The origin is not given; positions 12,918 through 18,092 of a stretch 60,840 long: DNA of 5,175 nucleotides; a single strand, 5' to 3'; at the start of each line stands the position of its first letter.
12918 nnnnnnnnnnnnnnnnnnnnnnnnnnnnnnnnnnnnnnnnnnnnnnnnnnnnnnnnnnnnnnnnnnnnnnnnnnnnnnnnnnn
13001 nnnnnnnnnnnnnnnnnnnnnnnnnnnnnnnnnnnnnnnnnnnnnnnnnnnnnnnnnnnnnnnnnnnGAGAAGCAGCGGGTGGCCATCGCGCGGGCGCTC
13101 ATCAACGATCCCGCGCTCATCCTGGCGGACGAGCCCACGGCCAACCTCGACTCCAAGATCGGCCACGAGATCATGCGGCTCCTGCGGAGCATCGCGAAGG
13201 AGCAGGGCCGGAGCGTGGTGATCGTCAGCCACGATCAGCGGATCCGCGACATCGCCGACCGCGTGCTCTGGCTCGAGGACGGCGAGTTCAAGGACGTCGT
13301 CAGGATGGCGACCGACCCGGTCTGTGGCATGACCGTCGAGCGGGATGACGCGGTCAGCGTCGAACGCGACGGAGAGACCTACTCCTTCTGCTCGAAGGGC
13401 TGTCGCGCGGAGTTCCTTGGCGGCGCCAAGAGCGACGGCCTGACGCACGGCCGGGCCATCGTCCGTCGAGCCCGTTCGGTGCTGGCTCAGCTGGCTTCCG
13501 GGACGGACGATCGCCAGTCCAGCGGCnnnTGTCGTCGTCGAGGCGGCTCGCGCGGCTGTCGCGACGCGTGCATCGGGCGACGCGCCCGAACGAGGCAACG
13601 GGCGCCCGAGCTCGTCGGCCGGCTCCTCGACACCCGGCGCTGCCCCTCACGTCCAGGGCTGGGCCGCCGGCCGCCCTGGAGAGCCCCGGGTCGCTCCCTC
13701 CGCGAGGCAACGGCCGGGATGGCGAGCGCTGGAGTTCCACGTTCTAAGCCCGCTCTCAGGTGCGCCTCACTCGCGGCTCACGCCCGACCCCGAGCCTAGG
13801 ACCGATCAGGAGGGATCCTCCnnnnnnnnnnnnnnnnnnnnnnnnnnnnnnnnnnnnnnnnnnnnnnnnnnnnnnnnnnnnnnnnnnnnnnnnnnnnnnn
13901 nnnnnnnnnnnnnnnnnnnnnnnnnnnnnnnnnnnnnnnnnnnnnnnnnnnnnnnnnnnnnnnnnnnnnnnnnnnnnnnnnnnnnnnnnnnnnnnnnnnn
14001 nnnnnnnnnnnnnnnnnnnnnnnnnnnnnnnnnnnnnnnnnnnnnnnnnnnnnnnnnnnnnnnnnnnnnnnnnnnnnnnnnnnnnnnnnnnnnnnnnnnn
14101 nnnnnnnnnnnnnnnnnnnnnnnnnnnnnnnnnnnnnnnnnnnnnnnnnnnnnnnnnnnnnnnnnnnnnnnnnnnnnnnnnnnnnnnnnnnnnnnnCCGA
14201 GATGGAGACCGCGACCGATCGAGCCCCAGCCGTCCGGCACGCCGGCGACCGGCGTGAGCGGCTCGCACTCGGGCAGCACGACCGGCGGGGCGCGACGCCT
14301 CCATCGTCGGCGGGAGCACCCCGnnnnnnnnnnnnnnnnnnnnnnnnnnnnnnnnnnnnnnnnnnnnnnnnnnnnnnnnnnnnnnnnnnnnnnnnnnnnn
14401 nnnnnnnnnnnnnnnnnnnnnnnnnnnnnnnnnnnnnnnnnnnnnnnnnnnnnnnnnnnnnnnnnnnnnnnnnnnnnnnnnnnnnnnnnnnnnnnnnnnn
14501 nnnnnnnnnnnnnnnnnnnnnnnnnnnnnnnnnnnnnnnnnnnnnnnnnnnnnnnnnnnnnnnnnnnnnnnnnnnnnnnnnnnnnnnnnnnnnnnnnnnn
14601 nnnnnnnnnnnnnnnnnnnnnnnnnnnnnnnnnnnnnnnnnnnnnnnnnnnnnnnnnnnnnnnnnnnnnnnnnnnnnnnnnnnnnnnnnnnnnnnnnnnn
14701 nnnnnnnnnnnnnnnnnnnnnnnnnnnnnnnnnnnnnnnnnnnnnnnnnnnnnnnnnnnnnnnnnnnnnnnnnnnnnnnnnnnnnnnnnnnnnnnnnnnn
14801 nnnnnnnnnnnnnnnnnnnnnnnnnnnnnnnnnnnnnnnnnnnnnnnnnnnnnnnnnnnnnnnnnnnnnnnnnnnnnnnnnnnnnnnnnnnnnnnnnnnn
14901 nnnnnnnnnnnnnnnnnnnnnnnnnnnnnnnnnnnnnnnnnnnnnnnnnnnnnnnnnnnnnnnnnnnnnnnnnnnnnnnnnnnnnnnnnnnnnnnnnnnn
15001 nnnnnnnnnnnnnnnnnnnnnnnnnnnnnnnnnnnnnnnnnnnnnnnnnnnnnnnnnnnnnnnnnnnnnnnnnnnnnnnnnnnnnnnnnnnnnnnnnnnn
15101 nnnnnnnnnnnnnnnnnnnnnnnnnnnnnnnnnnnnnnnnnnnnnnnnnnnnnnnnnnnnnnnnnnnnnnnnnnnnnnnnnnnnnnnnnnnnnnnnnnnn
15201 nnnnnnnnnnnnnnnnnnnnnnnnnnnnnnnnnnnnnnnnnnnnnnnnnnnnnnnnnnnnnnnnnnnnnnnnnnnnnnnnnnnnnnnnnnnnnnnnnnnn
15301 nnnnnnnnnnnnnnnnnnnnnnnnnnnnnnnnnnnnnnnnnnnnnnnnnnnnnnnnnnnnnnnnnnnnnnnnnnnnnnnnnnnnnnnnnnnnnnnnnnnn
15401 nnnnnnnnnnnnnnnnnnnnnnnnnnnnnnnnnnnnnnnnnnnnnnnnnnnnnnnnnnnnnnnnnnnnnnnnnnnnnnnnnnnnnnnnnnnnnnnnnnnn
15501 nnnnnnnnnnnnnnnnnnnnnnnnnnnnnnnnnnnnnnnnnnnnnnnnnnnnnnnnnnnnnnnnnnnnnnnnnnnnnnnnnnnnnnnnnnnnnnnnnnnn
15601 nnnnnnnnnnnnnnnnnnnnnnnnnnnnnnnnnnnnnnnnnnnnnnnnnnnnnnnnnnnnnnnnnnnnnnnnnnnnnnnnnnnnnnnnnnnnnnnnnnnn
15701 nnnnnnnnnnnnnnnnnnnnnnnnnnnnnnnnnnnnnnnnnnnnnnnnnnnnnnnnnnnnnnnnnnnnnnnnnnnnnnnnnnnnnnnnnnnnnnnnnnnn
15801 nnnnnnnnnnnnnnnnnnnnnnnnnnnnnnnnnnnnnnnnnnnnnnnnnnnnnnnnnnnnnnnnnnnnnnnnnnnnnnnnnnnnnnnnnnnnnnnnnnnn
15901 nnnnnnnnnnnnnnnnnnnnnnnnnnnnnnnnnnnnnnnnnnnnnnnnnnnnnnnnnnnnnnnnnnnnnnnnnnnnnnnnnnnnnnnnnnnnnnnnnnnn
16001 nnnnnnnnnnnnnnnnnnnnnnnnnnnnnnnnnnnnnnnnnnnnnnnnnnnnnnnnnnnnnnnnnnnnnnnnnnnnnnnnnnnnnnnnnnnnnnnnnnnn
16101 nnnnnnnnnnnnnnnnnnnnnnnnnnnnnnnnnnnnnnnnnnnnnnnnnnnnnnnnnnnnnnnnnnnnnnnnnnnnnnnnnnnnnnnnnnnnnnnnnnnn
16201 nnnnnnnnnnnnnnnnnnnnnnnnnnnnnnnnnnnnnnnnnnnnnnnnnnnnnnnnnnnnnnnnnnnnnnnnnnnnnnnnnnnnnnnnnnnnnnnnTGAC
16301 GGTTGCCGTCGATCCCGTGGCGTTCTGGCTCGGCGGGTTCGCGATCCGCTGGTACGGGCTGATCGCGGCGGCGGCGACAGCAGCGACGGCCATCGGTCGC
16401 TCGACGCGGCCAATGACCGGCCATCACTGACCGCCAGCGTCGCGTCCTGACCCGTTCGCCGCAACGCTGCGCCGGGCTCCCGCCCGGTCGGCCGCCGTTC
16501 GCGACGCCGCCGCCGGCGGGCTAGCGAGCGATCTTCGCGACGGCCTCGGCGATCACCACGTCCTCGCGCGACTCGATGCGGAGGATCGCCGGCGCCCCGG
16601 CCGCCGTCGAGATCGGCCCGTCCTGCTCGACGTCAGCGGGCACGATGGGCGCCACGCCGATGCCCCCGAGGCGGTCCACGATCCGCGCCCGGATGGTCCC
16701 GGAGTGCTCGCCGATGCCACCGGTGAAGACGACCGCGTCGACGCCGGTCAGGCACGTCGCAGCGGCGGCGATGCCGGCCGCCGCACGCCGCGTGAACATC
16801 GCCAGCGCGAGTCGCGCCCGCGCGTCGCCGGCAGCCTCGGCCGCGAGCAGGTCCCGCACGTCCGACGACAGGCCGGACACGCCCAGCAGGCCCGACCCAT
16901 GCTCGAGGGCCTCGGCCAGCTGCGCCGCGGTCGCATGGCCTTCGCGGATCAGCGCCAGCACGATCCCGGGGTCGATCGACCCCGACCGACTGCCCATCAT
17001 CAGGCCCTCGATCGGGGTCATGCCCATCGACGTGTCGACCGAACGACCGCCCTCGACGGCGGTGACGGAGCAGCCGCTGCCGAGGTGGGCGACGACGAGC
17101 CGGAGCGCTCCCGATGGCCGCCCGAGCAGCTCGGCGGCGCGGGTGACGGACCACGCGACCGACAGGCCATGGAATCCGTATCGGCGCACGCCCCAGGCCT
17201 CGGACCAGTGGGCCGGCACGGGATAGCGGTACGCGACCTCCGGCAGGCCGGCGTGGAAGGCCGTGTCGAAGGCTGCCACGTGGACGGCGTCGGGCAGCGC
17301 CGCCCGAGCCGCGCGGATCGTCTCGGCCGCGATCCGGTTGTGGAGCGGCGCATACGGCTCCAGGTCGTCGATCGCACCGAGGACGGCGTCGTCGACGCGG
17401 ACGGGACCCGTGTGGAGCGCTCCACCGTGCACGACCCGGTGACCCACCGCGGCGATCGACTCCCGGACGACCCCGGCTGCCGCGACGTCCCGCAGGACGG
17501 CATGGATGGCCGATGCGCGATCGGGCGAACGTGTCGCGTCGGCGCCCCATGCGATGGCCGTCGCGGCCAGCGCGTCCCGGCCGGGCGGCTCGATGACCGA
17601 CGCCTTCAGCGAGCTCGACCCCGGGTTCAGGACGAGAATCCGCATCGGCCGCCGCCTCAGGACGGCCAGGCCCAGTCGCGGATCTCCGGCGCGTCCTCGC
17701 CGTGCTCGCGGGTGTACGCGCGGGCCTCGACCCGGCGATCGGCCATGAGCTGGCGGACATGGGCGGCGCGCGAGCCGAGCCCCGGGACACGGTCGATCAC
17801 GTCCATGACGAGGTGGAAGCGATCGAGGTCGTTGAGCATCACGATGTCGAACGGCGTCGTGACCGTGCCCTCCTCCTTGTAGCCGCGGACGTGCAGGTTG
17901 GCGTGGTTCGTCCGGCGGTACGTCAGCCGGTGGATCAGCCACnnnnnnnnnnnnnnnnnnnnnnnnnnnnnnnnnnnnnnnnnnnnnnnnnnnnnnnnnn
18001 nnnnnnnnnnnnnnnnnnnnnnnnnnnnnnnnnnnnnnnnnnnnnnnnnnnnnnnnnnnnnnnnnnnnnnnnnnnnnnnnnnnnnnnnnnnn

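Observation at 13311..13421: YHS/TRASH metal-binding domain fused to the C-terminus of a MacB/LolD-type ABC ATPase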

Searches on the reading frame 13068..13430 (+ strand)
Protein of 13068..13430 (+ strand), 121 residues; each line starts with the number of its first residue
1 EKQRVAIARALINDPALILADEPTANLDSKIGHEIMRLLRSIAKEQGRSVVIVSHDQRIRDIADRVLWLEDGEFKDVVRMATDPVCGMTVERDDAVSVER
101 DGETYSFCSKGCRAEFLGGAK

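Call 18: find_related_loci(query=window:13068-13430:+, collection=genome_contigs, flank=8000)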
Query window:13068-13430:+ (121 aa) in genome_contigs; peptide patterns used: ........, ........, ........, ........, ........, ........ (x = any residue, [..] = any of these).
600 stretches matched a pattern (row limit reached: there are more); 593 encode a relative of the query (tblastn E <= 1e-3); the best 80 are kept; 80 distinct loci.
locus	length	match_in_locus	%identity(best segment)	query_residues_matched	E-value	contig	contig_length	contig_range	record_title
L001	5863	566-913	74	1-116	1e-56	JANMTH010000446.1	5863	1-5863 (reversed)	MAG: Thermoflexaceae bacterium isolate SOY_29_metabat_254 SOY_29_k141_1431930, whole genome shotgun sequence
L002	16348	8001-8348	73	1-116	2e-53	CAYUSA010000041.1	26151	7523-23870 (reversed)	MAG TPA_asm: uncultured Actinomycetes bacterium isolate SRP302447_co1_138 genome assembly, contig: NODE_5040_length_2615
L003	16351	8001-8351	68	1-117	8e-49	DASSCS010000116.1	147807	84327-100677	MAG TPA_asm: Acidimicrobiales bacterium isolate SMAG_U928 k141_296678, whole genome shotgun sequence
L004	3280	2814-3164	62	1-117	2e-44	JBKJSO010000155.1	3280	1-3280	MAG: Acidimicrobiales bacterium isolate ant_bin.582 S1Ck117_375553_flag_0_multi_7.9779_len_3280, whole genome shotgun se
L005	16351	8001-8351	59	1-116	1e-41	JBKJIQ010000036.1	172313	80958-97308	MAG: Acidimicrobiia bacterium isolate ant_bin.168 S1Ck117_136819_flag_0_multi_35.9974_len_172313, whole genome shotgun s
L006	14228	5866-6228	51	1-116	3e-33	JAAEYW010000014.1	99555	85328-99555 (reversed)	MAG: Oceanospirillales bacterium isolate P03BWT1Cbin.2 NODE_21_length_99555_cov_187.058, whole genome shotgun sequence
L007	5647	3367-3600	69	1-77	4e-32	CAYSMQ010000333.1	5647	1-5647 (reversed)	MAG TPA_asm: uncultured Ardenticatenaceae bacterium isolate SRP304980_co1_287 genome assembly, contig: NODE_13864_length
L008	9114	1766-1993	63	1-76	6e-27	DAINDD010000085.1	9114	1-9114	MAG TPA_asm: Chloroflexota bacterium isolate CTOTU41506 NODE_8181_length_9114_cov_4.745667, whole genome shotgun sequenc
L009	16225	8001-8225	61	1-76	5e-25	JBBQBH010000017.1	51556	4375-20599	MAG: Solirubrobacterales bacterium isolate Co_metawrap_1381 Cmw_1381_k141_16986320_length_51556_cov_21.9967, whole genom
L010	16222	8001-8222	55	1-74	4e-24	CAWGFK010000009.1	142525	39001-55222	MAG: uncultured cyanobacterium isolate MFD01721.bin.1.50 genome assembly, contig: contig_20388, whole genome shotgun seq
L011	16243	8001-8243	54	1-81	5e-24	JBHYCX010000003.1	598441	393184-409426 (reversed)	MAG: Roseococcus sp. isolate CCAP1403_21_bin-012 CCAP1403_21_bin-012_c3, whole genome shotgun sequence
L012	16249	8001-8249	56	1-84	5e-24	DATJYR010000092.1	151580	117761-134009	MAG TPA_asm: Steroidobacteraceae bacterium isolate SMAG_U15157 k141_2100597, whole genome shotgun sequence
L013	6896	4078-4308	53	1-77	8e-24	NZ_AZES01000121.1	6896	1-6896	Companilactobacillus paralimentarius DSM 13238 = JCM 10415 strain DSM 13238 NODE_201, whole genome shotgun sequence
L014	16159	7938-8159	55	1-74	5e-23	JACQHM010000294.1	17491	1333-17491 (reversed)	MAG: Candidatus Methylomirabilota bacterium isolate NC_groundwater_1099_Ag_S2p5_61_69 S_2p5_S6_coassembly_k141_5100892,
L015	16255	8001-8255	47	1-87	1e-22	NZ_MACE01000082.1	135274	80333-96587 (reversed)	Bacillus paranthracis strain Mn5 contig83, whole genome shotgun sequence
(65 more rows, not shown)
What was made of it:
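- Tried and rejected: (1) Census in reference genomes (call 18).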

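Call 26: search_protein_families(library=pfam, proteins=[L002:2270-4450:+, L002:8407-8670:+, L002:849-1910:+, L002:407-844:+, L003:12426-15509:-, L003:9854-10300:-, L003:9002-9847:-, L003:10986-11921:-, L003:11918-12388:-, L003:3126-5282:-], max_evalue=0.001)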
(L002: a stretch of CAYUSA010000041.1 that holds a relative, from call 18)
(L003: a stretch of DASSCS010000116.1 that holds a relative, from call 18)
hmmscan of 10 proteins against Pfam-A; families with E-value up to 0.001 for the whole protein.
L002:2270-4450:+ (727 aa): 5 families
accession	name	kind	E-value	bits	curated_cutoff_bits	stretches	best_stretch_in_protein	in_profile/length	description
PF00122.25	E1-E2_ATPase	-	9.4e-57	191.9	28.1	1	211-391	2-180/181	E1-E2 ATPase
PF00702.32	Hydrolase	-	9.4e-39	134.2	26.4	1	409-624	2-191/191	haloacid dehalogenase-like hydrolase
PF04945.19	YHS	-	1.1e-08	35.4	30.3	1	3-41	1-38/47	YHS domain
PF08282.18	Hydrolase_3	-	4.4e-08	33.6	20.9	1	599-656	198-255/255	haloacid dehalogenase-like hydrolase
PF12710.13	HAD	-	2.3e-05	25.3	27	1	543-620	86-188/189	haloacid dehalogenase-like hydrolase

L002:8407-8670:+ (88 aa): 1 family
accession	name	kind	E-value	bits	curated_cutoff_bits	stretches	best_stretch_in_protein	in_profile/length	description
PF02583.22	Trns_repr_metal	-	1e-25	90.4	22.8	1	6-83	4-78/78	Metal-sensitive transcriptional repressor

L002:849-1910:+ (354 aa): 4 families
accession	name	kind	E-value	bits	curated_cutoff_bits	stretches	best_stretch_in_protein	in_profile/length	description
PF13631.11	Cytochrom_B_N_2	-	9.8e-25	87.9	27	1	103-258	2-161/169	Cytochrome b(N-terminal)/b6/petB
PF00033.24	Cytochrome_B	-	6.4e-21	75.5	27.2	1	35-215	5-188/189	Cytochrome b/b6/petB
PF01292.26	Ni_hydr_CYTB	-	1.4e-05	25.3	30.1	1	13-123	68-170/179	Prokaryotic cytochrome b561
PF14358.11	DUF4405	-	0.00074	20.4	26.7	1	50-113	5-63/66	Domain of unknown function (DUF4405)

L002:407-844:+ (146 aa): 0 families

L003:12426-15509:- (1027 aa): 4 families
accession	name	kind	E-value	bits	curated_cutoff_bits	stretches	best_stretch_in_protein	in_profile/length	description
PF00122.25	E1-E2_ATPase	-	5.5e-61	205.7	28.1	1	433-612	2-179/181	E1-E2 ATPase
PF00702.32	Hydrolase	-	1.5e-35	123.7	26.4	1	631-847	2-191/191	haloacid dehalogenase-like hydrolase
PF13473.12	Cupredoxin_1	-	8.4e-19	68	27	1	135-239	5-104/104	Cupredoxin-like domain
PF04945.19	YHS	-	1.8e-09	37.9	30.3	1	977-1016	1-39/47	YHS domain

L003:9854-10300:- (148 aa): 2 families
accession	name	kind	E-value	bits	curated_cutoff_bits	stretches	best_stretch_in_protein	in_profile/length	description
PF13473.12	Cupredoxin_1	-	9.9e-12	45.2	27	1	56-146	17-104/104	Cupredoxin-like domain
PF00127.26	Copper-bind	-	2.3e-10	41.2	21.2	1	61-147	4-99/99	Copper binding proteins, plastocyanin/azurin family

L003:9002-9847:- (281 aa): 1 family
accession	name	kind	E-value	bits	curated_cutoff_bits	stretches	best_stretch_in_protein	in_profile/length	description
PF01790.23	LGT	-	9.4e-71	238.4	24.9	1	19-260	4-239/240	Prolipoprotein diacylglyceryl transferase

L003:10986-11921:- (311 aa): 2 families
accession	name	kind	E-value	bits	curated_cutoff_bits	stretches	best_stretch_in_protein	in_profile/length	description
PF01435.24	Peptidase_M48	-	3.1e-10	40.6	20.3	1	130-188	27-87/186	Peptidase family M48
PF05569.17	Peptidase_M56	-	1.4e-05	24.9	31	1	150-240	177-269/296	BlaR1 peptidase M56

L003:11918-12388:- (156 aa): 1 family
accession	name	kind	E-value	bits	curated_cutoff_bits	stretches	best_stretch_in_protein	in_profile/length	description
PF03965.22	Penicillinase_R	-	5.7e-27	94.8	22.6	1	41-151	2-115/115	Penicillinase repressor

L003:3126-5282:- (718 aa): 2 families
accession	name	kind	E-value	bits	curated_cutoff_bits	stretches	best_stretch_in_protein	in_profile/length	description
PF02225.27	PA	-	7.8e-06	26.4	23.9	1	502-542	28-69/95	PA domain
PF08309.17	LVIVD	-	3.8e-05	23.4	20.2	0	179-222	1-38/42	LVIVD repeat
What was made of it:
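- Closest known: P1B-type copper ATPases with N- or C-terminal YHS domains. Same: The same small domain is appended to the cytoplasmic side of a metal-related ATP-driven membrane machine, and such ATPases are encoded in the same gene neighbourhoods (L002, L003; call 26).
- Copper or heavy-metal context in 9 of 9 close-clade loci: a YHS-bearing P-type ATPase and CsoR in L002, and a cupredoxin plus a P-type ATPase with cupredoxin and YHS in L003 (call 26).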

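Call 61: search_protein_families(library=pfam, proteins=[L006:871-1656:+, L006:1756-2604:-, L006:6786-8633:+, L006:8633-9478:+, L006:9562-10920:-, L006:11761-12330:+, L006:12485-14203:-, L009:4240-5646:-, L009:11887-12531:-, L007:4342-4734:+], max_evalue=0.001)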
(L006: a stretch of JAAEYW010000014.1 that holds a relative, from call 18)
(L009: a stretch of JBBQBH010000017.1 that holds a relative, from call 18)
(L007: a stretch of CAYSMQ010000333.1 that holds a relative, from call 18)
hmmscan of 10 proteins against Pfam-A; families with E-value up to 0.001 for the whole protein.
L006:871-1656:+ (262 aa): 1 family
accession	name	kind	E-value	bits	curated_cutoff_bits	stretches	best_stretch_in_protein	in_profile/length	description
PF18197.6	TTHB210-like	-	7.4e-14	52.5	26.6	1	56-109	1-50/50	Hypothetical protein TTHB210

L006:1756-2604:- (282 aa): 2 families
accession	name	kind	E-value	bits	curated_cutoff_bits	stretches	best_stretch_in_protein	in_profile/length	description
PF00990.26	GGDEF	-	2.1e-48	164.6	23.8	1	118-272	1-161/161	Diguanylate cyclase, GGDEF domain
PF17853.6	GGDEF_2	-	7.5e-05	23.4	24.5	1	171-262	33-114/116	GGDEF-like domain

L006:6786-8633:+ (616 aa): 1 family
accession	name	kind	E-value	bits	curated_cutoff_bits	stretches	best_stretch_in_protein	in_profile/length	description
PF01435.24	Peptidase_M48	-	4.4e-18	66.2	20.3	1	259-449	47-183/186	Peptidase family M48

L006:8633-9478:+ (282 aa): 0 families

L006:9562-10920:- (452 aa): 2 families
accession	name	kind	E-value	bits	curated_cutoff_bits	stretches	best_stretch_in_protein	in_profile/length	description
PF02518.31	HATPase_c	-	1e-26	94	26.4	1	335-443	2-109/111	Histidine kinase-, DNA gyrase B-, and HSP90-like ATPase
PF00512.31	HisKA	-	2.9e-21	75.7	26.9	1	221-288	1-66/66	His Kinase A (phospho-acceptor) domain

L006:11761-12330:+ (190 aa): 4 families
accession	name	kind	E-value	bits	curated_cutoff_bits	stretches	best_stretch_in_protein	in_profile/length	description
PF00072.30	Response_reg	-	3.4e-21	75.9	30.2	1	69-182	1-110/111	Response regulator receiver domain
PF12728.13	HTH_17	-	1.4e-10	41.7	27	1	7-56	2-50/51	Helix-turn-helix domain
PF00376.29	MerR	-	1.9e-07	31.2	28.2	1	9-43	2-37/38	MerR family regulatory protein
PF13411.12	MerR_1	-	0.00016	22.2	21.6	1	8-43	2-37/69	MerR HTH family regulatory protein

L006:12485-14203:- (572 aa): 8 families
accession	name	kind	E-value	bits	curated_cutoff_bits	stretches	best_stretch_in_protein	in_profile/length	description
PF02518.31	HATPase_c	-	8.2e-29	100.7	26.4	1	328-439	2-110/111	Histidine kinase-, DNA gyrase B-, and HSP90-like ATPase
PF00072.30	Response_reg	-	4.1e-20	72.5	30.2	1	452-564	1-110/111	Response regulator receiver domain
PF00512.31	HisKA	-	1.9e-15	57.1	26.9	1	215-280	1-65/66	His Kinase A (phospho-acceptor) domain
PF13426.13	PAS_9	-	6.8e-12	46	27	1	96-194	3-103/103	PAS domain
PF00989.32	PAS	-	1.9e-10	41.2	22.6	1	85-173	2-92/113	PAS fold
PF13188.13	PAS_8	-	2.1e-06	27.9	21.8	1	85-140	2-54/65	PAS domain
PF00672.30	HAMP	-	2.9e-06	27.9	25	1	19-67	5-53/53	HAMP domain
PF08448.16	PAS_4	-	3.6e-05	24.4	23.1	1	90-194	1-107/110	PAS fold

L009:4240-5646:- (468 aa): 2 families
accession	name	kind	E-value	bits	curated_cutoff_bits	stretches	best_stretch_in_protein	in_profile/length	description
PF03773.19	ArsP_1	-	1.4e-58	198.8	32.3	1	18-312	12-292/294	Predicted permease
PF04945.19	YHS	-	3e-16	59.6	30.3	1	365-409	2-46/47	YHS domain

L009:11887-12531:- (214 aa): 2 families
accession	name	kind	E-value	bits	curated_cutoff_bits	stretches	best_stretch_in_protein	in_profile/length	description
PF03773.19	ArsP_1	-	2.1e-16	60.4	32.3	1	21-105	207-292/294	Predicted permease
PF04945.19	YHS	-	2.8e-16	59.7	30.3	1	157-201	1-45/47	YHS domain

L007:4342-4734:+ (131 aa): 2 families
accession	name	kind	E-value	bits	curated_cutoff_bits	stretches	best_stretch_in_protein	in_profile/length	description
PF04945.19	YHS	-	1.1e-18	67.4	30.3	1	73-118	1-45/47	YHS domain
PF24273.1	TRASH_HVO_1752_C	-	0.00012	22.6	27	1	77-116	6-43/47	HVO_1752, C-terminal TRASH domain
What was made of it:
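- YHS domains occur at the termini of P-type ATPases in the same neighbourhoods (L002, L003; call 26) and on ArsP_1-type permeases (L009; call 61).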

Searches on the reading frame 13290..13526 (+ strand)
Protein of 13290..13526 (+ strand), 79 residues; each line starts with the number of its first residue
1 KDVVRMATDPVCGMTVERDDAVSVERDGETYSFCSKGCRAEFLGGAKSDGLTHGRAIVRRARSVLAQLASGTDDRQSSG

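Call 34: search_solved_structures(query=window:13290-13526:+, max_evalue=10, show_alignments=3)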
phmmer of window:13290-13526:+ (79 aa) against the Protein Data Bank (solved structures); distinct sequences matched with E-value up to 10: 4.
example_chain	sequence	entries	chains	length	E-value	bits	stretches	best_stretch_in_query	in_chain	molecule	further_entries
9nri_BV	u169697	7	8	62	0.11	15.9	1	12-45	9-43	Large ribosomal subunit protein eL24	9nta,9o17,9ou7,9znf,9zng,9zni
2ziv_B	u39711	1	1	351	0.49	13.8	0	23-61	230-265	Crossover junction endonuclease EME1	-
3g4s_U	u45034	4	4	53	1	12.8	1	11-41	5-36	50S ribosomal protein L24e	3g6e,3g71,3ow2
3f7o_A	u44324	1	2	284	1.8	12.1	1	32-76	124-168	Serine protease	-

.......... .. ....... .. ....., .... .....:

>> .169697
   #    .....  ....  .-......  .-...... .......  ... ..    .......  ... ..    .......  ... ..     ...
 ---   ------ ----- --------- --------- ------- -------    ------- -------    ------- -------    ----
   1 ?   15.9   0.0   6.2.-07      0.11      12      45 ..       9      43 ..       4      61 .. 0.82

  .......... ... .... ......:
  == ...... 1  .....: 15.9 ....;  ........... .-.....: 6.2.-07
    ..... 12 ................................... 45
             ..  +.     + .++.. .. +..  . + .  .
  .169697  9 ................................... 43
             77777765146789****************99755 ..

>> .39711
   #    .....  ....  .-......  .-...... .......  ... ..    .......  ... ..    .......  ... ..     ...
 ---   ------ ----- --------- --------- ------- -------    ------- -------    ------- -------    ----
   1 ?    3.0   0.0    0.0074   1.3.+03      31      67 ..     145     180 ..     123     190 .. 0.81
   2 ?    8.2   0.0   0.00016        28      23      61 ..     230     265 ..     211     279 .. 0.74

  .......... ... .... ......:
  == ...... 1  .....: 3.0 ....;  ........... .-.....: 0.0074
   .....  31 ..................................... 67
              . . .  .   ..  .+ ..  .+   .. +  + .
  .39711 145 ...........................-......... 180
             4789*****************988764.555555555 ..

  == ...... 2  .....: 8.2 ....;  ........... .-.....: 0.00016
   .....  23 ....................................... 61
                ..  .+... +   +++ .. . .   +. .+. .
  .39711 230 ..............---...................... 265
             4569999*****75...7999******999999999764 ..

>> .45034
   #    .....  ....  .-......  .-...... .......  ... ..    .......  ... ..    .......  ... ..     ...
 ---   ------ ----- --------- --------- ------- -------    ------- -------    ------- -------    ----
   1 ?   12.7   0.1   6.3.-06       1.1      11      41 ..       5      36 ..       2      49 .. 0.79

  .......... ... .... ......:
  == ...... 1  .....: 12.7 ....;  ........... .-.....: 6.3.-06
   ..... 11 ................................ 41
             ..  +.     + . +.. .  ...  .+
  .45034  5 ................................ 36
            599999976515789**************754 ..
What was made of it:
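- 13314..13421 (+): YHS/TRASH domain, residues 232-267; putative ligands D232, C235 (nt 13323), C257 (nt 13389), C261 (nt 13401). Weak sequence match to the ribosomal TRASH protein L24e (call 34).
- Tried and rejected: (4) PDB sequence search with the tail alone (call 34).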

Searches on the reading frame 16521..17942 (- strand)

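Call 57: search_protein_families(library=pfam, proteins=[window:16521-17942:-], max_evalue=0.00001)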
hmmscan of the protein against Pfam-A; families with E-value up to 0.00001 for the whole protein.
window:16521-17942:- (473 aa): 1 family
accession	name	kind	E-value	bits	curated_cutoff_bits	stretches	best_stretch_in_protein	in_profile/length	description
PF00871.23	Acetate_kinase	-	9.7e-104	347.6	22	1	102-466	2-392/392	Acetokinase family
